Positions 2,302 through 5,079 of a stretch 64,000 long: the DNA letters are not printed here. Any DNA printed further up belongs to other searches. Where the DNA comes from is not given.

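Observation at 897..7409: Orphan glycyl-radical enzyme locus (Fe-ADH, GRE, activase, sigma-54 activator) of unknown substrate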

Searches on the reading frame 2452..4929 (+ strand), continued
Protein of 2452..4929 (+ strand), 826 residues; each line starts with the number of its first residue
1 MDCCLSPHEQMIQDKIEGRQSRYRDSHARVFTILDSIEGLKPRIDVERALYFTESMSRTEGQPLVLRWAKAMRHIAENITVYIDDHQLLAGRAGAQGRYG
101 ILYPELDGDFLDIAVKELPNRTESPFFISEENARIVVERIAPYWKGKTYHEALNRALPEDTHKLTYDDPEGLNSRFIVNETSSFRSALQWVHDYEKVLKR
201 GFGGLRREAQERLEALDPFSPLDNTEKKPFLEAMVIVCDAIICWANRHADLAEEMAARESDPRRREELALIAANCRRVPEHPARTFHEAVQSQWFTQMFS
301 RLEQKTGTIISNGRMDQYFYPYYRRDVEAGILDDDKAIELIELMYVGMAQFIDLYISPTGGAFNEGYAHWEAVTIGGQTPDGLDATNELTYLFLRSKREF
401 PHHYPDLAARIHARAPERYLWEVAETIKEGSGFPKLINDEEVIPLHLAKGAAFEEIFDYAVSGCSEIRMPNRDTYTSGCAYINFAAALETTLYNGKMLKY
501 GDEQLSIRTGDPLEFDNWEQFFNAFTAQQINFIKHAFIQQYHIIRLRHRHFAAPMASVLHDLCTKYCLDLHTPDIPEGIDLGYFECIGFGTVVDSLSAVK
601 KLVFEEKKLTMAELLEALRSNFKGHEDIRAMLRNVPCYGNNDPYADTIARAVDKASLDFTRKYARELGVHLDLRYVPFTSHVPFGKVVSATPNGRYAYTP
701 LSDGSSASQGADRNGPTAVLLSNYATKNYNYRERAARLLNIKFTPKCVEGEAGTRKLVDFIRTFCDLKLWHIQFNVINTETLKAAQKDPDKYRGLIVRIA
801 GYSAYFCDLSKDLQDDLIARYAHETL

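Call 27: find_related_loci(query=window:2452-4929:+, collection=genome_contigs, flank=10000)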
Query window:2452-4929:+ (826 aa) in genome_contigs; peptide patterns used: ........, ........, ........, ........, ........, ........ (x = any residue, [..] = any of these).
484 stretches matched a pattern; 467 encode a relative of the query (tblastn E <= 1e-3); the best 80 are kept; 80 distinct loci.
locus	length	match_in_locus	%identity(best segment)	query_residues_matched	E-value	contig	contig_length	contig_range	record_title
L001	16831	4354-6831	95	1-826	0e+0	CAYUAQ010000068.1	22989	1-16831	MAG TPA_asm: uncultured Desulfobacteraceae bacterium isolate SRP338002_co1_42 genome assembly, contig: NODE_2077_length_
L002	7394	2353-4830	86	1-826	0e+0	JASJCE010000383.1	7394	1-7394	MAG: Desulfobacterales bacterium isolate MO_140.B15 MO_140.c_5633, whole genome shotgun sequence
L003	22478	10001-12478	84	1-826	0e+0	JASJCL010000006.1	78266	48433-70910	MAG: Desulfosarcinaceae bacterium isolate MO_167.B19 MO_167.c_71, whole genome shotgun sequence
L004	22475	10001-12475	84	1-826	0e+0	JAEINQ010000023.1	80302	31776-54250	MAG: Desulfobacterales bacterium isolate MAG8 NODE_303_length_80302_cov_6.268819, whole genome shotgun sequence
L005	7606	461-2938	78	1-826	0e+0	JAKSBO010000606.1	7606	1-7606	MAG: Desulfobacterales bacterium isolate MAG.189 k141_9790164, whole genome shotgun sequence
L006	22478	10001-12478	78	1-826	0e+0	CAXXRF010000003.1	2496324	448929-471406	MAG: Maridesulfovibrio sp. isolate e70aa17a-841f-4807-9201-b5078b9fa432 genome assembly, contig: contig_3, whole genome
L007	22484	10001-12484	76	1-826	0e+0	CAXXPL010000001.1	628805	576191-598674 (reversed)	MAG: Desulfovibrionaceae bacterium isolate 84865aa8-a4c1-4c50-8433-f34330bbf6a4 genome assembly, contig: contig_1, whole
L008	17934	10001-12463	76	3-823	0e+0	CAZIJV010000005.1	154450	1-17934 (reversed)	MAG TPA_asm: uncultured Syntrophobacter sp. isolate SRP239243_co1_430 genome assembly, contig: NODE_68_length_154450_cov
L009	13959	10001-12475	76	4-826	0e+0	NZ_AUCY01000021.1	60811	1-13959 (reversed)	Desulfovibrio cuneatus DSM 11391 G497DRAFT_scaffold00016.16_C, whole genome shotgun sequence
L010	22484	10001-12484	76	1-826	0e+0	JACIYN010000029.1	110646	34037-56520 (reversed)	MAG: Desulfacinum sp. isolate MAG-79 Desulfacinum_C3_bin37_Scaffold_29, whole genome shotgun sequence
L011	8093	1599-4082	74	1-826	0e+0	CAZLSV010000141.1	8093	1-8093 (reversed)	MAG TPA_asm: uncultured Desulfatibacillum sp. isolate binchicken_co266_254 genome assembly, contig: NODE_18099_length_80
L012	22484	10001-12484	74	1-826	0e+0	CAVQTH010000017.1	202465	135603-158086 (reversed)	MAG: uncultured delta proteobacterium isolate MFD00032.bin.2.163 genome assembly, contig: contig_13328, whole genome sho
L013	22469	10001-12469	76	4-826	0e+0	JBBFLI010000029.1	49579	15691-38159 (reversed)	MAG: Desulfobacterales bacterium isolate Uz-U4-21 NODE_29_length_49579_cov_8.743202, whole genome shotgun sequence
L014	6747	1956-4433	74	1-824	0e+0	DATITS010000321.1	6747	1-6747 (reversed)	MAG TPA_asm: Desulfobacterales bacterium isolate SMAG_U15961 k141_210509, whole genome shotgun sequence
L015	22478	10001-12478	74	1-826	0e+0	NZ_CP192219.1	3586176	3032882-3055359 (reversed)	Halodesulfovibrio aestuarii strain DSM 17919 chromosome, complete genome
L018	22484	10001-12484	73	1-826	0e+0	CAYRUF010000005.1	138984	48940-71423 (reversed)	MAG TPA_asm: uncultured Desulfatibacillum sp. isolate binchicken_co107_359 genome assembly, contig: NODE_236_length_1389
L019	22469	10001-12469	75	4-826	0e+0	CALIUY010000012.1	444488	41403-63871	MAG: uncultured Desulfobacterales bacterium isolate R1_Bin_MAXBIN__047_sub_1 genome assembly, contig: c_000000431516_par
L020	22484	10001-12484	74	1-826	0e+0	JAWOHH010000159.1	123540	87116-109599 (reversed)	MAG: Desulfobacterales bacterium isolate CWP4-2.bin.27 k191_1582884, whole genome shotgun sequence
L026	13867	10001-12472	74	3-826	0e+0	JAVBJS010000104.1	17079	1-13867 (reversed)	MAG: Desulfovibrio sp. isolate GLO_MAG_00077 c_000001564814, whole genome shotgun sequence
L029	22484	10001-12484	73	1-826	0e+0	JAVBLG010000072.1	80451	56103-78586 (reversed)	MAG: Desulfovibrionaceae bacterium isolate EPI_MAG_00017 c_000013441878, whole genome shotgun sequence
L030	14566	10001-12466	75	5-826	0e+0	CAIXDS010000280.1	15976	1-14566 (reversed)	MAG: uncultured Acetobacteraceae bacterium isolate B12_bin-0097 genome assembly, contig: bin-0097:280/410, whole genome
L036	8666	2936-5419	73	1-826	0e+0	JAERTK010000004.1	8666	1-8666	MAG: Desulfobacteraceae bacterium isolate BH30 c_000000000041, whole genome shotgun sequence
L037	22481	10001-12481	74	2-826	0e+0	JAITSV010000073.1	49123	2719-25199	MAG: Desulfovibrio sp. isolate Rs511_bin20 k119_3688736, whole genome shotgun sequence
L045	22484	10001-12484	72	1-826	0e+0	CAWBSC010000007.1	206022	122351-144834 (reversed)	MAG: uncultured delta proteobacterium isolate MFD01872.bin.2.29 genome assembly, contig: contig_154889, whole genome sho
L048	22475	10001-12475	72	2-826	0e+0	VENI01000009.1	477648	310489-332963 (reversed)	MAG: Bacillota bacterium isolate MES5 c_000000000012, whole genome shotgun sequence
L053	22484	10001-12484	72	1-826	0e+0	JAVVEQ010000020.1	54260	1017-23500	MAG: Desulfotignum sp. isolate TamC13-25 NODE_20_length_54260_cov_5.387852, whole genome shotgun sequence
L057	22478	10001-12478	77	1-826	0e+0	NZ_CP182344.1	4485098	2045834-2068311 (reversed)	MAG: Maridesulfovibrio sp. isolate LRMN2-isolate chromosome, complete genome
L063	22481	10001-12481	74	1-826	0e+0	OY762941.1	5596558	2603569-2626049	MAG: uncultured Syntrophobacter sp. isolate 8beb1b32-fcc7-4ae2-b8e9-2f20d438afad genome assembly, chromosome: 1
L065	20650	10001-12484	72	1-826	0e+0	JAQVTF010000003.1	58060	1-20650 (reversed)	MAG: Desulfobacteraceae bacterium isolate STF1_291 NODE_980_length_58060_cov_5.190755_Sandtown_F1, whole genome shotgun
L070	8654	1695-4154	71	4-823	0e+0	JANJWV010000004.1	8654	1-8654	MAG: Desulfomicrobium sp. isolate RS262_metabat.bin.25 RS262_k141_341917, whole genome shotgun sequence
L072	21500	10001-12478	71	1-826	0e+0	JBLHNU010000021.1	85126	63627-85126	MAG: Desulforhopalus sp. isolate 3300055726_39 Ga0535650_0000218, whole genome shotgun sequence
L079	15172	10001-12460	72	4-823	0e+0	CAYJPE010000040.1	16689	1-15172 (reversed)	MAG TPA_asm: uncultured Desulfovibrionaceae bacterium isolate ERP123703_co3_284 genome assembly, contig: NODE_4171_lengt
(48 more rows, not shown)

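Call 30: find_encoding_contigs(protein=window:2452-4929:+, flank=10000, max_places=6)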
Protein window:2452-4929:+ (826 aa): 2 contigs read that carry it; 2 places shown.
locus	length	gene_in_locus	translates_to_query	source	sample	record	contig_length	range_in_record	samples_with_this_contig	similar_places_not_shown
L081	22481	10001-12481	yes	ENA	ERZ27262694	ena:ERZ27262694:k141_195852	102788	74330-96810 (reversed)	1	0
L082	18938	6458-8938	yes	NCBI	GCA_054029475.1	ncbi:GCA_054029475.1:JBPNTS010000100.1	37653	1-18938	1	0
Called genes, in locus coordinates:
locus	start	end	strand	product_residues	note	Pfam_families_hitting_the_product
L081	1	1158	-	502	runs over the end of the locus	PF02310:B12-binding, PF04055:Radical_SAM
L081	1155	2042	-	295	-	PF01553:Acyltransferase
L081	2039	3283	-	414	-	PF00109:ketoacyl-synt, PF02801:Ketoacyl-synt_C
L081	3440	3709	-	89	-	PF00550:PP-binding (weak)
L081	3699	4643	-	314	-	PF03279:Lip_A_acyltrans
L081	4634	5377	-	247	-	PF00535:Glycos_transf_2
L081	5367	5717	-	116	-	-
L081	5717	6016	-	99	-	PF13146:TRL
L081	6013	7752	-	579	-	PF02734:Dak2, PF21645:FakA-like_M, PF02645:DegV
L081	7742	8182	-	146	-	PF13279:4HBT_2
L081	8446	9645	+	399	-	PF00465:Fe-ADH, PF13685:Fe-ADH_2, PF25137:ADH_Fe_C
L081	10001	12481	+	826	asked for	PF02901:PFL-like, PF01228:Gly_radical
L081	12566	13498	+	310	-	PF13187:Fer4_9 (faint), PF13353:Fer4_12 (weak), PF12838:Fer4_7 (weak), PF13237:Fer4_10 (weak), PF14697:Fer4_21, PF00037:Fer4 (weak), PF04055:Radical_SAM, PF13353:Fer4_12 (weak), +2 more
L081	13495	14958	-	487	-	PF00989:PAS (weak), PF13426:PAS_9, PF00158:Sigma54_activat, PF14532:Sigma54_activ_2, PF07728:AAA_5, PF25601:AAA_lid_14, PF18024:HTH_50 (weak), PF02954:HTH_8, +2 more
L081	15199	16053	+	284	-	PF02525:Flavodoxin_2 (weak), PF03358:FMN_red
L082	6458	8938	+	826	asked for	PF02901:PFL-like, PF01228:Gly_radical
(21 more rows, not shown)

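Call 36: search_protein_families(library=pfam, proteins=[L004:20042-20389:+, L003:5987-7300:-, L079:6872-7810:-, L072:4374-5690:+, L019:8169-9296:-, L018:17288-17851:-, L048:6887-7927:+, L057:21382-21996:+, L036:1565-2269:-, L029:4582-5463:-], max_evalue=0.00001)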
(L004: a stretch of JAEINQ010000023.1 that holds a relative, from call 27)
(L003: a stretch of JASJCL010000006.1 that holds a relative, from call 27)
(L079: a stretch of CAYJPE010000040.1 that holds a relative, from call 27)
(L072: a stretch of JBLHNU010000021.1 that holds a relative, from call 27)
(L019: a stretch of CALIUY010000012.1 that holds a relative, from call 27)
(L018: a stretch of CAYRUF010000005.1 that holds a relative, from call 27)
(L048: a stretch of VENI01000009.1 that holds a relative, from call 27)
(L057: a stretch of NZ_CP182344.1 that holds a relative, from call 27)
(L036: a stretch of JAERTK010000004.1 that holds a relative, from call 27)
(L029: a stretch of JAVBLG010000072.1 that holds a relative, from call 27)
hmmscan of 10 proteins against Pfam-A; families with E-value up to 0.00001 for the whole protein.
L004:20042-20389:+ (116 aa): 1 family
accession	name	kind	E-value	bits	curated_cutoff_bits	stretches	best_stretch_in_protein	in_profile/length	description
PF00936.24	BMC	-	1.2e-21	76.8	24.5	1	6-81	1-75/75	BMC domain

L003:5987-7300:- (438 aa): 1 family
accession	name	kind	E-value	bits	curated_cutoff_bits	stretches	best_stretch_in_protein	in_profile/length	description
PF06808.19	DctM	-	1.2e-70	238.9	23.8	1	11-428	1-413/413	Tripartite ATP-independent periplasmic transporter, DctM component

L079:6872-7810:- (313 aa): 1 family
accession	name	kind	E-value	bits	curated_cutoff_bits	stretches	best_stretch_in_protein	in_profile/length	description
PF04909.20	Amidohydro_2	-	5.8e-33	115.3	26.4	1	71-276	63-289/289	Amidohydrolase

L072:4374-5690:+ (439 aa): 3 families
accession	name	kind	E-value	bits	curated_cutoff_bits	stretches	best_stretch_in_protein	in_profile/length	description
PF01512.22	Complex1_51K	-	1.1e-41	142.7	31.2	1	10-149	1-149/150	Nuo51 FMN-binding domain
PF13375.12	RnfC_N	-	1.3e-15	57.7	25.6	1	377-433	28-84/101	RnfC Barrel sandwich hybrid domain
PF13534.11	Fer4_17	-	7.4e-12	46.1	22.2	1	249-310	1-60/61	4Fe-4S dicluster domain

L019:8169-9296:- (376 aa): 1 family
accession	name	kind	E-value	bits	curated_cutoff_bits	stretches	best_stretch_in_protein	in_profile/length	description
PF03480.18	DctP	-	2.6e-38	132.4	23.4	1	37-328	4-285/286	Bacterial extracellular solute-binding protein, family 7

L018:17288-17851:- (188 aa): 1 family
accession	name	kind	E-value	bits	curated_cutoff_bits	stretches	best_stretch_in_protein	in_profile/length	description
PF00936.24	BMC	-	4.1e-43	145.7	24.5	2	9-81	1-74/75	BMC domain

L048:6887-7927:+ (347 aa): 1 family
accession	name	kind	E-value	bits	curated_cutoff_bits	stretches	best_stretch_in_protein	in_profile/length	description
PF03480.18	DctP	-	4.2e-79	266.3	23.4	1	47-331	2-284/286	Bacterial extracellular solute-binding protein, family 7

L057:21382-21996:+ (205 aa): 1 family
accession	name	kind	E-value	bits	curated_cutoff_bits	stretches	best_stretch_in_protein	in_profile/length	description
PF04290.18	DctQ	-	1.2e-22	80.6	28.3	1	42-173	1-128/132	Tripartite ATP-independent periplasmic transporters, DctQ component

L036:1565-2269:- (235 aa): 3 families
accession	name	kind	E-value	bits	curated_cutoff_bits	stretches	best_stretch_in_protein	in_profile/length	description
PF06249.18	EutQ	-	3.4e-18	66.3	21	1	92-228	4-142/152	Ethanolamine utilisation protein EutQ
PF07883.17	Cupin_2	-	6.8e-08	32.5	27.2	1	181-223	18-60/70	Cupin domain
PF05899.18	Cupin_3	-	1.5e-07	31.4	23.5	1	165-217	9-62/74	EutQ-like cupin domain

L029:4582-5463:- (294 aa): 3 families
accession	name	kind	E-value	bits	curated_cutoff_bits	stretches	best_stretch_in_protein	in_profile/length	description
PF00005.33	ABC_tran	-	5.2e-31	108.5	25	1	32-172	1-136/137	ABC transporter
PF13304.12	AAA_21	-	1.4e-06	29.1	27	0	44-75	1-44/304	AAA domain, putative AbiEii toxin, Type IV TA system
PF03193.22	RsgA_GTPase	-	1.5e-06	28.6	30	1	39-74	104-138/174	RsgA GTPase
